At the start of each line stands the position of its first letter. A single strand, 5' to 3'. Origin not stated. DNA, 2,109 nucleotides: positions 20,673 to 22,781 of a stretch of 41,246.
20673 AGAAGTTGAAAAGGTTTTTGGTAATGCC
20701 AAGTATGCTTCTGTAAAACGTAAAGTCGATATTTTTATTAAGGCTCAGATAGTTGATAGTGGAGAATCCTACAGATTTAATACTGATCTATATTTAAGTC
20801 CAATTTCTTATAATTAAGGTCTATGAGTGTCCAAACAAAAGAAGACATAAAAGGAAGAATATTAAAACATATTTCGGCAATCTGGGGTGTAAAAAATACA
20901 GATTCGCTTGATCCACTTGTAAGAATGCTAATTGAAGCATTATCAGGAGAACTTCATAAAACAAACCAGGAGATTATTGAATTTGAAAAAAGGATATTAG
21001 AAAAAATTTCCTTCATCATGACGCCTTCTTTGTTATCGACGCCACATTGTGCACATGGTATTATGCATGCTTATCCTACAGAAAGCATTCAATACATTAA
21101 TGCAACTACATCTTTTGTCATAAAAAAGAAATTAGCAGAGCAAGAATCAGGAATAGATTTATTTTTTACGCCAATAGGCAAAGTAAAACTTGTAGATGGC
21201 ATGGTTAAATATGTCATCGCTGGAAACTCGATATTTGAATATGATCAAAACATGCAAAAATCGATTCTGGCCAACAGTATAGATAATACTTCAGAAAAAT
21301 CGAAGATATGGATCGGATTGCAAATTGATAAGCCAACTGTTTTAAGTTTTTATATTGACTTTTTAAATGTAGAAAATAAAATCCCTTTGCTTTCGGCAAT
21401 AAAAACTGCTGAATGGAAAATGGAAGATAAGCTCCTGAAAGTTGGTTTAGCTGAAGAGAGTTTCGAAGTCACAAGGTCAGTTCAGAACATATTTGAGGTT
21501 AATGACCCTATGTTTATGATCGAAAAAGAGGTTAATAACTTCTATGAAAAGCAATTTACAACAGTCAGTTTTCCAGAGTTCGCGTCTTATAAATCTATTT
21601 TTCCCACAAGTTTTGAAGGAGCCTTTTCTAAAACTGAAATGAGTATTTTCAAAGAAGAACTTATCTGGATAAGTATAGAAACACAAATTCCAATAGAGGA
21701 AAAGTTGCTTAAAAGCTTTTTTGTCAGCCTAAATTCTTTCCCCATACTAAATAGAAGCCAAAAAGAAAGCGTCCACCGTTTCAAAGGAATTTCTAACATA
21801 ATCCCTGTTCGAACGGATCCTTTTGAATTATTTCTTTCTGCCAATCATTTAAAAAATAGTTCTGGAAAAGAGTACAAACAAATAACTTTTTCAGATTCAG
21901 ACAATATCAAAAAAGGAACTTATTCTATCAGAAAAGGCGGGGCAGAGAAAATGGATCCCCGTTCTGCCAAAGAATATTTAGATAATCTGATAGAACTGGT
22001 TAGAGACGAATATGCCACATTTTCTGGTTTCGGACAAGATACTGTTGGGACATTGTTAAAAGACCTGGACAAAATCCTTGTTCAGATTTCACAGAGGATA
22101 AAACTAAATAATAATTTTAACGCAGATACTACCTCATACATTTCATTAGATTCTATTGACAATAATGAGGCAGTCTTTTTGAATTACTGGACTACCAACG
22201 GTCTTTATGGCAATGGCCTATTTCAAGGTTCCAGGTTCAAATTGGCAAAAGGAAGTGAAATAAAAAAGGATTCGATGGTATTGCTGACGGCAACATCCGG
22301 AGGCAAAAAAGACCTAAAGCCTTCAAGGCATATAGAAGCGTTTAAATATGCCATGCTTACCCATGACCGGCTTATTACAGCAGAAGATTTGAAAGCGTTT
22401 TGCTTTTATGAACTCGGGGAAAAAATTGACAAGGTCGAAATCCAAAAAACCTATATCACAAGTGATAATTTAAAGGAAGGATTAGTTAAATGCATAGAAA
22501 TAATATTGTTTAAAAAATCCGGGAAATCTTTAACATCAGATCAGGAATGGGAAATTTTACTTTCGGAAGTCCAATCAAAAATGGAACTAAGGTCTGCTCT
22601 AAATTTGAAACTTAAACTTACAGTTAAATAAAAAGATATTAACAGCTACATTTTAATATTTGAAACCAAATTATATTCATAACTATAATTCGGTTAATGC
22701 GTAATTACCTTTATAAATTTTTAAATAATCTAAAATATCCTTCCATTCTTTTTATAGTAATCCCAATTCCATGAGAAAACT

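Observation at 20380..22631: Orphan gp25/TssE-like + TssF/gp6-like baseplate-wedge pair with no other contractile-machine genes nearby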

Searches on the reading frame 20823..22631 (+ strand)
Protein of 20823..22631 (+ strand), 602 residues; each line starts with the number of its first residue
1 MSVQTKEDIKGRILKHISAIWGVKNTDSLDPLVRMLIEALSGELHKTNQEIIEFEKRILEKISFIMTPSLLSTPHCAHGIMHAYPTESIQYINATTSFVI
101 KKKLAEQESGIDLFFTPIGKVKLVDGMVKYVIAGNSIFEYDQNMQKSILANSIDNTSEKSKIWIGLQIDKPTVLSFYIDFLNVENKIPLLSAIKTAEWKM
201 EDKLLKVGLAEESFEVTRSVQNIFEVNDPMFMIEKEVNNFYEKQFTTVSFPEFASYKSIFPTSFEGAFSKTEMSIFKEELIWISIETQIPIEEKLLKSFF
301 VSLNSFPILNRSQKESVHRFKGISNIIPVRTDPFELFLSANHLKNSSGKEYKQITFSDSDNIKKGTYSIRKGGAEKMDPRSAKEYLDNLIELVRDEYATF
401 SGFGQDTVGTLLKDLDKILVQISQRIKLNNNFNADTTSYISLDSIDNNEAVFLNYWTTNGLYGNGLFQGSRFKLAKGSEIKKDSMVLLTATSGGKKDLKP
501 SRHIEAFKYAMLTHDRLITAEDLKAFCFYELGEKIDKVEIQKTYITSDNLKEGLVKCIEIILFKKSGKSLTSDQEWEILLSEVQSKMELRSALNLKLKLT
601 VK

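Call 3: search_protein_families(library=pfam, proteins=[window:20823-22631:+], max_evalue=1)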
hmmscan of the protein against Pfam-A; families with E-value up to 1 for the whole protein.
window:20823-22631:+ (602 aa): 0 families

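Call 4: search_protein_families(library=ncbifam, proteins=[window:20823-22631:+], max_evalue=1)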
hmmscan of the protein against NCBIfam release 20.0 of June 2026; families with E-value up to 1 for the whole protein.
window:20823-22631:+ (602 aa): 0 families

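Call 8: find_homologous_proteins(query=window:20823-22631:+)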
Query window:20823-22631:+ (602 aa): 28 proteins with E <= 0.001 among 8000 candidates.
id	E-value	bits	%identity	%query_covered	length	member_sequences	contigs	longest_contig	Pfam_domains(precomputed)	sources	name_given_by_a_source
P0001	0.0e+0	1319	100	100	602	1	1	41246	-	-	-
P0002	0.0e+0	1030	77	100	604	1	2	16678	-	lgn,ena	-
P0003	0.0e+0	1029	77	100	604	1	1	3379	-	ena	-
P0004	7.3e-298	1007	75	100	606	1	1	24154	-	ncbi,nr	ncbi:MAG: type VI secretion system baseplate subunit TssF [Opitutaceae bacterium]|nr:type VI secreti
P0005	3.1e-175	602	47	99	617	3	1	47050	-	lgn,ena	-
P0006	1.7e-174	600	47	99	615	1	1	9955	-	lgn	-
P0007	4.9e-172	591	47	99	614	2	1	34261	PF05947.18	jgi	jgi:hypothetical protein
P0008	1.5e-171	590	46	99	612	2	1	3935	-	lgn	-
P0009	1.0e-169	584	45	99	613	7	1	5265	PF05947.18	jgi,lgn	jgi:hypothetical protein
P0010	2.5e-153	530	43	98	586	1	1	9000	-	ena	-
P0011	2.4e-145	503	40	99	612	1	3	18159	-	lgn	-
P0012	5.2e-88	314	32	94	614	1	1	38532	PF05947.18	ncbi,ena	-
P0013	4.4e-85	304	32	98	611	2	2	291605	PF05947.18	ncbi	-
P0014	2.8e-83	298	32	96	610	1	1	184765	-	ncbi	ncbi:type VI secretion system baseplate subunit TssF [Lacinutrix chionoecetis]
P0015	6.0e-81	291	31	96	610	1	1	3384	PF05947.18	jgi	-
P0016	1.8e-79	286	31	96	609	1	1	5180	PF05947.18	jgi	-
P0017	2.0e-79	286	28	98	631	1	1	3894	PF05947.18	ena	-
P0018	3.4e-78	282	31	96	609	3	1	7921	PF05947.18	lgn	-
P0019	2.2e-77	279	31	98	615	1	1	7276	PF05947.18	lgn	-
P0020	7.7e-77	277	32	94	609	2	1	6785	PF05947.18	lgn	-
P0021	1.2e-75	273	30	98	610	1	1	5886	PF05947.18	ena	-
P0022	4.2e-69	252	29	98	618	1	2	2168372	-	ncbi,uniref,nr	ncbi:type VI secretion system baseplate subunit TssF [Pareuzebyella sediminis]|uniref:type VI secret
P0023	1.1e-67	247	27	99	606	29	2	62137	PF05947.18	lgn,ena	-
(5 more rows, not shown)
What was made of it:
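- On TssF (PF05947, gp6-like wedge subunit): The 27 homologues have E-values from about 1e-298 to 1e-20, and all but one cover 93-100% of the query (call 8).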

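Call 9: find_encoding_contigs(protein=P0005, flank=10000, max_places=3)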
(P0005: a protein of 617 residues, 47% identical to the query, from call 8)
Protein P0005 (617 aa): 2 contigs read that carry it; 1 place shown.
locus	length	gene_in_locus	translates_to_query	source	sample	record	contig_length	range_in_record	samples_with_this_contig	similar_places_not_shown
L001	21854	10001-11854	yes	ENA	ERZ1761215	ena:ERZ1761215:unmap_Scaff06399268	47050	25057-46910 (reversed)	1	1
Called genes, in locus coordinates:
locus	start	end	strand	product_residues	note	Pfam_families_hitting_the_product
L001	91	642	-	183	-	PF03602:Cons_hypoth95, PF05175:MTS, PF13847:Methyltransf_31, PF09445:Methyltransf_15 (weak), PF13649:Methyltransf_25 (weak)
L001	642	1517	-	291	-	PF12864:DUF3822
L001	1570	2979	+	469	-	PF05970:PIF1, PF13604:AAA_30, PF13245:AAA_19, PF13538:UvrD_C_2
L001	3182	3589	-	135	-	-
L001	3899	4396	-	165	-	PF05163:DinB, PF12867:DinB_2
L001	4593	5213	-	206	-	-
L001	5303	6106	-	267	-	PF00756:Esterase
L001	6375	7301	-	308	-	PF11276:DUF3078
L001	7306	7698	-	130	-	PF01741:MscL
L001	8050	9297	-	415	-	PF00180:Iso_dh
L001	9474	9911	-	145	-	PF04965:GPW_gp25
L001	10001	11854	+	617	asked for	-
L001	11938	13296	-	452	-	-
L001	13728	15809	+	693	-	PF05572:Peptidase_M43, PF18911:PKD_4, PF00801:PKD, PF18962:Por_Secre_tail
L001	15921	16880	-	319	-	PF06996:T6SS_TssG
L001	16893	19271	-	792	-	PF17643:TssR, PF20780:TssR_M, PF20782:TssR_VWA, PF20781:TssR_C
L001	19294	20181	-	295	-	PF00801:PKD (faint), PF18911:PKD_4 (faint)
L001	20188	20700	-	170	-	PF17561:TssO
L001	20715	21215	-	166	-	PF17561:TssO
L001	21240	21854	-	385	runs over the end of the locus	-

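Call 10: find_encoding_contigs(protein=P0013, flank=10000, max_places=3)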
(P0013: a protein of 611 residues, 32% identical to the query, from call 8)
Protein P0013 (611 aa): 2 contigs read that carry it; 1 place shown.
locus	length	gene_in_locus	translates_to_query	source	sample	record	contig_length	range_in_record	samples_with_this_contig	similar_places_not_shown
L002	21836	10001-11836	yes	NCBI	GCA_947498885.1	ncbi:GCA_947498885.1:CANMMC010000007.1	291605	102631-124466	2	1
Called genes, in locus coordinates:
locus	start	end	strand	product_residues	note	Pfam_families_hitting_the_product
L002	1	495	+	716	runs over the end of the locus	PF13620:CarboxypepD_reg, PF13715:CarbopepD_reg_2, PF07715:Plug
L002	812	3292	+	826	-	PF02861:Clp_N, PF05621:TniB, PF13191:AAA_16 (weak), PF00004:AAA, PF17871:AAA_lid_9, PF07724:AAA_2, PF07728:AAA_5, PF10431:ClpB_D2-small, +11 more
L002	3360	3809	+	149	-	-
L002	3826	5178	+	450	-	PF17541:TssC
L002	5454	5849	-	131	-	PF17642:TssD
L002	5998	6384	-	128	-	PF17642:TssD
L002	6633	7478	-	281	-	PF17555:TssN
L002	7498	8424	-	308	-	-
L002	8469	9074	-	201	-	PF00877:NLPC_P60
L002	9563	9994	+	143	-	PF04965:GPW_gp25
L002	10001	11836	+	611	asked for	PF05947:T6SS_TssF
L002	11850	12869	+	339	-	PF00801:PKD, PF18911:PKD_4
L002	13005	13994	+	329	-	PF18911:PKD_4, PF00801:PKD (weak), PF18911:PKD_4 (weak)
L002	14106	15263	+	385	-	-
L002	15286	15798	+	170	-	PF17561:TssO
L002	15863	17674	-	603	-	PF17899:Peptidase_M61_N, PF05299:Peptidase_M61, PF13180:PDZ_2, PF17820:PDZ_6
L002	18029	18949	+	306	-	PF00165:HTH_AraC (weak), PF12833:HTH_18, PF00165:HTH_AraC (weak)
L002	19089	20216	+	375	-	PF01757:Acyl_transf_3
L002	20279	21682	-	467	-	PF02321:OEP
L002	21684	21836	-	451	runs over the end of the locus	PF25917:BSH_RND (faint), PF25919:BSH_CusB (faint), PF00364:Biotin_lipoyl (faint)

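Call 11: find_encoding_contigs(protein=P0022, flank=10000, max_places=3)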
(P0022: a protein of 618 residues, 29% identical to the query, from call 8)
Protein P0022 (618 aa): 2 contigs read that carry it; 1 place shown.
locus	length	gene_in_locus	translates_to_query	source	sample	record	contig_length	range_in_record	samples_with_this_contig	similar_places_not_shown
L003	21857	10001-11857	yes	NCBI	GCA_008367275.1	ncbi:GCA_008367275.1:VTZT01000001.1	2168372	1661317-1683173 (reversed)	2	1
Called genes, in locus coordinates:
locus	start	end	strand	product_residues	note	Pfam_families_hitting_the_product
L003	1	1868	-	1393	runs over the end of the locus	PF20148:DUF6531, PF25023:TEN_YD-shell (weak), PF05593:RHS_repeat (weak), PF25023:TEN_YD-shell, PF05593:RHS_repeat (weak), PF25023:TEN_YD-shell, PF03527:RHS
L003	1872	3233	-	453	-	-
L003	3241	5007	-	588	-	PF05954:Phage_GPD, PF04717:Phage_base_V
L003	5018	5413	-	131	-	PF17642:TssD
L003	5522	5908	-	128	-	PF17642:TssD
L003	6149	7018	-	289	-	PF17555:TssN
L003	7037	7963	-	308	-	-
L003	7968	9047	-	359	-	PF13620:CarboxypepD_reg, PF13715:CarbopepD_reg_2, PF00877:NLPC_P60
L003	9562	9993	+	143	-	PF04965:GPW_gp25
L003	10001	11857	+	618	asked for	-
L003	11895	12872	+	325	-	PF00801:PKD, PF18911:PKD_4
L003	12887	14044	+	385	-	-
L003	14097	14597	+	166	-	PF17561:TssO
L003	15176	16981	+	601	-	PF27061:Gasdermin_protease, PF13676:TIR_2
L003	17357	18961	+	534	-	PF12161:HsdM_N, PF02384:N6_Mtase, PF05175:MTS (weak), PF07669:Eco57I (weak)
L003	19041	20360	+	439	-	PF01420:Methylase_S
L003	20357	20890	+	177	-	-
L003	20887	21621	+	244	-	PF12686:DUF3800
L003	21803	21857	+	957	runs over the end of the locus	PF04313:HSDR_N, PF13588:HSDR_N_2 (faint), PF00270:DEAD, PF04851:ResIII, PF18766:SWI2_SNF2, PF22679:T1R_D3-like, PF12008:EcoR124_C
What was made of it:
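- In L002 and L003 it lies inside the locus (calls 10, 11).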

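Call 12: find_encoding_contigs(protein=P0004, flank=10000, max_places=3)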
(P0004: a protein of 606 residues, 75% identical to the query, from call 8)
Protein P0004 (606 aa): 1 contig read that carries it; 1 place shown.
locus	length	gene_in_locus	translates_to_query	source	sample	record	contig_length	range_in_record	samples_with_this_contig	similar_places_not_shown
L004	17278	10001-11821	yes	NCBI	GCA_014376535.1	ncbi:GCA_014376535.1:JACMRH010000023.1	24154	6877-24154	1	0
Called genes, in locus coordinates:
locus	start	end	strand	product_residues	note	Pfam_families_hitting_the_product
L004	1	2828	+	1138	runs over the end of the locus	PF13540:RCC1_2, PF25390:WD40_RLD, PF00415:RCC1, PF13540:RCC1_2, PF00415:RCC1, PF13540:RCC1_2, PF25390:WD40_RLD, PF13385:Laminin_G_3, +7 more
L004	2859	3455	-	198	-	PF01502:PRA-CH, PF01503:PRA-PH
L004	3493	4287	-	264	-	PF02230:Abhydrolase_2 (faint), PF00561:Abhydrolase_1, PF00975:Thioesterase, PF02089:Palm_thioest (weak), PF12146:Hydrolase_4, PF12697:Abhydrolase_6, PF03096:Ndr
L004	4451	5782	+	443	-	PF00696:AA_kinase, PF13840:ACT_7 (weak), PF22468:ACT_9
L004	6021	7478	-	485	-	PF02934:GatB_N, PF02637:GatB_Yqey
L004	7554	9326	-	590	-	PF00989:PAS (faint), PF08447:PAS_3, PF08448:PAS_4, PF00512:HisKA, PF02518:HATPase_c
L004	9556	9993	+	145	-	PF04965:GPW_gp25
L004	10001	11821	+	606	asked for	-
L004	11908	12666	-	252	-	PF13085:Fer2_3, PF13187:Fer4_9 (faint), PF12838:Fer4_7, PF13183:Fer4_8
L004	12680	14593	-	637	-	PF00890:FAD_binding_2, PF01266:DAO (faint), PF07992:Pyr_redox_2 (faint), PF02910:Succ_DH_flav_C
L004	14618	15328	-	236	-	-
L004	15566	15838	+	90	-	-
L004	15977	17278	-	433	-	PF00118:Cpn60_TCP1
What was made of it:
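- The 523-aa gene is cleanly absent from L004, where tssF and sdhB are 86 bp apart (call 12).
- Tried and rejected: It is absent from L004 (call 12).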

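Call 13: find_encoding_contigs(protein=P0002, flank=10000, max_places=3)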
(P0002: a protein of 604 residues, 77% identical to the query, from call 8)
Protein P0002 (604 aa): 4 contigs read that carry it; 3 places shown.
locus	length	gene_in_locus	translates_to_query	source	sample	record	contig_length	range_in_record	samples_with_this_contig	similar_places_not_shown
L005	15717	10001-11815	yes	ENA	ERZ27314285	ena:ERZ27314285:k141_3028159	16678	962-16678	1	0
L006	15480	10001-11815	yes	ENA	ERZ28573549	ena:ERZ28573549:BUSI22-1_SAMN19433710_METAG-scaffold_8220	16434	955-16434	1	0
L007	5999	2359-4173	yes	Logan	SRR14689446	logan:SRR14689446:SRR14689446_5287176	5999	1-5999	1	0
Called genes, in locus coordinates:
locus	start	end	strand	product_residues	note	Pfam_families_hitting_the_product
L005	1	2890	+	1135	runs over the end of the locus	PF13540:RCC1_2, PF25390:WD40_RLD, PF00415:RCC1, PF13540:RCC1_2, PF00415:RCC1, PF13540:RCC1_2, PF25390:WD40_RLD, PF00415:RCC1, +7 more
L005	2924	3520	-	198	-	PF01502:PRA-CH, PF01503:PRA-PH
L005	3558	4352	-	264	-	PF02230:Abhydrolase_2 (faint), PF00561:Abhydrolase_1, PF12146:Hydrolase_4, PF12697:Abhydrolase_6, PF03096:Ndr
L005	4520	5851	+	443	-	PF00696:AA_kinase, PF13840:ACT_7 (weak), PF22468:ACT_9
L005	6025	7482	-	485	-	PF02934:GatB_N, PF02637:GatB_Yqey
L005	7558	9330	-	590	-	PF00989:PAS (faint), PF08447:PAS_3, PF08448:PAS_4, PF00512:HisKA, PF02518:HATPase_c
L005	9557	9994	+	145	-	PF04965:GPW_gp25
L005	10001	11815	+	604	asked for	-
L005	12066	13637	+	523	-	-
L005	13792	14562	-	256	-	PF13085:Fer2_3, PF13187:Fer4_9 (faint), PF13183:Fer4_8, PF12838:Fer4_7 (weak), PF13534:Fer4_17 (weak)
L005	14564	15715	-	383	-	?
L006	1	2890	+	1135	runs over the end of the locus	PF13540:RCC1_2, PF25390:WD40_RLD, PF00415:RCC1, PF13540:RCC1_2, PF00415:RCC1, PF13540:RCC1_2, PF25390:WD40_RLD, PF00415:RCC1, +7 more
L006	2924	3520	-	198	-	PF01502:PRA-CH, PF01503:PRA-PH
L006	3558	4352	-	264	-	PF02230:Abhydrolase_2 (faint), PF00561:Abhydrolase_1, PF12146:Hydrolase_4, PF12697:Abhydrolase_6, PF03096:Ndr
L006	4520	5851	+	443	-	PF00696:AA_kinase, PF13840:ACT_7 (weak), PF22468:ACT_9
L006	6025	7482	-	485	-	PF02934:GatB_N, PF02637:GatB_Yqey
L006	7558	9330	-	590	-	PF00989:PAS (faint), PF08447:PAS_3, PF08448:PAS_4, PF00512:HisKA, PF02518:HATPase_c, PF14501:HATPase_c_5 (weak)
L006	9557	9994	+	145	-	PF04965:GPW_gp25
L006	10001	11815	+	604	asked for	-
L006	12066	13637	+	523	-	-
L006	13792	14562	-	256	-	PF13085:Fer2_3, PF13187:Fer4_9 (faint), PF13183:Fer4_8, PF12838:Fer4_7 (weak), PF13534:Fer4_17 (weak)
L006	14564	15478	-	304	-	?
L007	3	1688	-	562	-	?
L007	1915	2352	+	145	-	PF04965:GPW_gp25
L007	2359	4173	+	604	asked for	-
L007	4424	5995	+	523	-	-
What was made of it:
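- L004, L005, L006 and L007 share the window's synteny with intact ORFs (calls 12, 13). The HK-tssE-tssF arrangement is conserved in the window and four syntenic contigs, and the 523-aa gene follows the pair in the window and in three of those contigs (calls 12, 13).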

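Call 14: find_encoding_contigs(protein=P0007, flank=10000, max_places=3)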
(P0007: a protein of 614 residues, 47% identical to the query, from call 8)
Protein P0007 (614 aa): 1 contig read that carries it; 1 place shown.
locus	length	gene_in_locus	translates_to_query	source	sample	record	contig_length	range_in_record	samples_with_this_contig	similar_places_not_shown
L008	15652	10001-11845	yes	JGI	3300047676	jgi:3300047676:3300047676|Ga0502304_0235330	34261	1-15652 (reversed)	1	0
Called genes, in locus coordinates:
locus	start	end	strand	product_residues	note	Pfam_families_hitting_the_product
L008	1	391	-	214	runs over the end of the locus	PF00156:Pribosyltran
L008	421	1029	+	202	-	PF00293:NUDIX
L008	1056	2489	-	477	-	PF00578:AhpC-TSA, PF08534:Redoxin, PF13905:Thioredoxin_8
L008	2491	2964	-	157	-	PF01467:CTP_transf_like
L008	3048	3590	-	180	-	PF03602:Cons_hypoth95, PF05175:MTS (weak), PF09445:Methyltransf_15 (faint), PF13847:Methyltransf_31, PF13649:Methyltransf_25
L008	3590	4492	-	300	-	PF12864:DUF3822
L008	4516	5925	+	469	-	PF05970:PIF1, PF13086:AAA_11 (faint), PF01443:Viral_helicase1 (faint), PF09848:SLFN-g3_helicase (weak), PF13245:AAA_19, PF13401:AAA_22 (faint), PF13604:AAA_30, PF13538:UvrD_C_2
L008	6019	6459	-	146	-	-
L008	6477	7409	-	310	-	PF11276:DUF3078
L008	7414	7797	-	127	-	PF01741:MscL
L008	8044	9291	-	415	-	PF00180:Iso_dh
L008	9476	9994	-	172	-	PF04965:GPW_gp25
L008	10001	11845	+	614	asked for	PF05947:T6SS_TssF (weak)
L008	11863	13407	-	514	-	-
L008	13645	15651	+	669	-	?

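Call 19: find_homologous_proteins(query=L001:16893-19271:-, max_evalue=1e-10)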
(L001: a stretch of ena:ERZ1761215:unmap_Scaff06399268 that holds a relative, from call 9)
Query L001:16893-19271:- (792 aa): 25 proteins with E <= 1e-10 among 8000 candidates.
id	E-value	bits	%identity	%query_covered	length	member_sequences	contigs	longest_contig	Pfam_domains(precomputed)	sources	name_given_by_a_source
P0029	0.0e+0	1755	98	100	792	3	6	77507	PF20782.4,PF20781.3,PF17643.7,PF20780.3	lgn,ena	-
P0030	0.0e+0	1415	79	97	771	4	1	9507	PF20782.4,PF20781.3,PF17643.7,PF20780.3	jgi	jgi:hypothetical protein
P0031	0.0e+0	1355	74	100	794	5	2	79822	PF20782.4,PF20781.3,PF17643.7,PF20780.3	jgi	jgi:hypothetical protein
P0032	0.0e+0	1348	74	100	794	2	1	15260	PF20782.4,PF20781.3,PF17643.7,PF20780.3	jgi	jgi:hypothetical protein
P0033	0.0e+0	1316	73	100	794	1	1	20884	PF20782.4,PF20781.3,PF17643.7,PF20780.3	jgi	jgi:hypothetical protein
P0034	0.0e+0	1259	70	98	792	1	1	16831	PF20782.4,PF20781.3,PF17643.7,PF20780.3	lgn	-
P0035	0.0e+0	1170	66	100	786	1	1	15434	PF20782.4,PF20781.3,PF17643.7,PF20780.3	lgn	-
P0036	0.0e+0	1164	64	100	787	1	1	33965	PF20782.4,PF20781.3,PF17643.7,PF20780.3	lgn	-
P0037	0.0e+0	1153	65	100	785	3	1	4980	PF20782.4,PF20781.3,PF17643.7,PF20780.3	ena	-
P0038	0.0e+0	1146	63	100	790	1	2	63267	PF20782.4,PF20781.3,PF17643.7,PF20780.3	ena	-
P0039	0.0e+0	1146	63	100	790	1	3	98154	PF20782.4,PF20781.3,PF17643.7,PF20780.3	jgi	jgi:hypothetical protein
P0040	0.0e+0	1111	62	100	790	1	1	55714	PF20782.4,PF20781.3,PF17643.7,PF20780.3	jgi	jgi:hypothetical protein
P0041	0.0e+0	1071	61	100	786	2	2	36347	PF20782.4,PF20781.3,PF17643.7,PF20780.3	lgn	-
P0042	2.4e-231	788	49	99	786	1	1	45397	PF20782.4,PF20781.3,PF17643.7,PF20780.3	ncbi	-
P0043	4.1e-208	712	42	98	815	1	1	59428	PF20782.4,PF20781.3,PF17643.7,PF20780.3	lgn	-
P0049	1.3e-161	558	38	96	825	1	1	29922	PF20782.4,PF20781.3,PF17643.7,PF20780.3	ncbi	-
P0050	2.1e-103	365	38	63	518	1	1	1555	PF20782.4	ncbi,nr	ncbi:MAG: hypothetical protein H7329_08625, partial [Opitutaceae bacterium]|nr:hypothetical protein 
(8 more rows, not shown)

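Call 21: find_encoding_contigs(protein=P0050, flank=10000, max_places=3)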
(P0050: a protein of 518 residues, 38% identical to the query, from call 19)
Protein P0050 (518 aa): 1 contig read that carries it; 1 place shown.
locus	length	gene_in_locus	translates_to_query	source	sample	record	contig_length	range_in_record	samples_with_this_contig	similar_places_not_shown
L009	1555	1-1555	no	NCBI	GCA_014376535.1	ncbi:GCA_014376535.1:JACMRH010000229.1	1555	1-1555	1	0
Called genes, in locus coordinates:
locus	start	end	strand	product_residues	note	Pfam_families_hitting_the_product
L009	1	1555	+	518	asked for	PF20782:TssR_VWA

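Call 22: find_encoding_contigs(protein=P0049, flank=10000, max_places=3)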
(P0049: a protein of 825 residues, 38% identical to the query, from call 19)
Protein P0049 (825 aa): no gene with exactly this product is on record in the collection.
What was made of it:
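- Tried and rejected: All attempts failed. find_encoding_contigs had no record (call 22).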

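Call 23: find_homologous_proteins(query=P0050, max_evalue=1e-20)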
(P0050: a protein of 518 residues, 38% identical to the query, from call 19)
Query P0050 (518 aa): 13 proteins with E <= 1e-20 among 8000 candidates.
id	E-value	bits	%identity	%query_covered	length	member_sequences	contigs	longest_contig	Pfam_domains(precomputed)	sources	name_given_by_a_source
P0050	0.0e+0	1131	100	100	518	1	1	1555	PF20782.4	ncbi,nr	ncbi:MAG: hypothetical protein H7329_08625, partial [Opitutaceae bacterium]|nr:hypothetical protein 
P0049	1.0e-234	798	70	100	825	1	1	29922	PF20782.4,PF20781.3,PF17643.7,PF20780.3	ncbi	-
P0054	1.9e-208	711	84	74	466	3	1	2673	PF20782.4,PF20781.3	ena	-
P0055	7.8e-154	531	90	52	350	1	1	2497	PF20782.4,PF20781.3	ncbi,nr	ncbi:MAG: hypothetical protein H7329_04875, partial [Opitutaceae bacterium]|nr:hypothetical protein 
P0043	1.6e-141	491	46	100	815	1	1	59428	PF20782.4,PF20781.3,PF17643.7,PF20780.3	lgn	-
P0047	6.4e-124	433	42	100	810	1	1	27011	PF20782.4,PF20781.3,PF17643.7,PF20780.3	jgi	jgi:hypothetical protein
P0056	2.1e-114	401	40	100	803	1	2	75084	PF20782.4,PF20781.3,PF17643.7,PF20780.3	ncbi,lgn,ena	-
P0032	7.9e-109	383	40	99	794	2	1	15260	PF20782.4,PF20781.3,PF17643.7,PF20780.3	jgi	jgi:hypothetical protein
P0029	8.4e-105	370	39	99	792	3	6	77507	PF20782.4,PF20781.3,PF17643.7,PF20780.3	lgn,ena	-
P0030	9.8e-103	363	38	99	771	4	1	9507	PF20782.4,PF20781.3,PF17643.7,PF20780.3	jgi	jgi:hypothetical protein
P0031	5.6e-101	357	38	99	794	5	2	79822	PF20782.4,PF20781.3,PF17643.7,PF20780.3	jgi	jgi:hypothetical protein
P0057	2.5e-27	114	22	98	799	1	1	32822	PF20782.4,PF20781.3,PF17643.7,PF20780.3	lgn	-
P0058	3.9e-25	107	23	94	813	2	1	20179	PF20782.4,PF20781.3,PF17643.7,PF20780.3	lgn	-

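Call 24: find_encoding_contigs(protein=P0055, flank=10000, max_places=3)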
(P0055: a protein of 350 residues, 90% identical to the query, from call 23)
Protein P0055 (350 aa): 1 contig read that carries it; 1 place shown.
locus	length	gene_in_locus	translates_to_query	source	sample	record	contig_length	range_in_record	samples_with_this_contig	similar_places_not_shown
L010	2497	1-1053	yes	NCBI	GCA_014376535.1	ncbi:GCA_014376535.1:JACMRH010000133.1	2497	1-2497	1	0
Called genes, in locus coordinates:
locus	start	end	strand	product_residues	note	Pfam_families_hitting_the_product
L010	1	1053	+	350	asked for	PF20782:TssR_VWA, PF20781:TssR_C (weak)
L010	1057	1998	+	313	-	PF06996:T6SS_TssG (weak)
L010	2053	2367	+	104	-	-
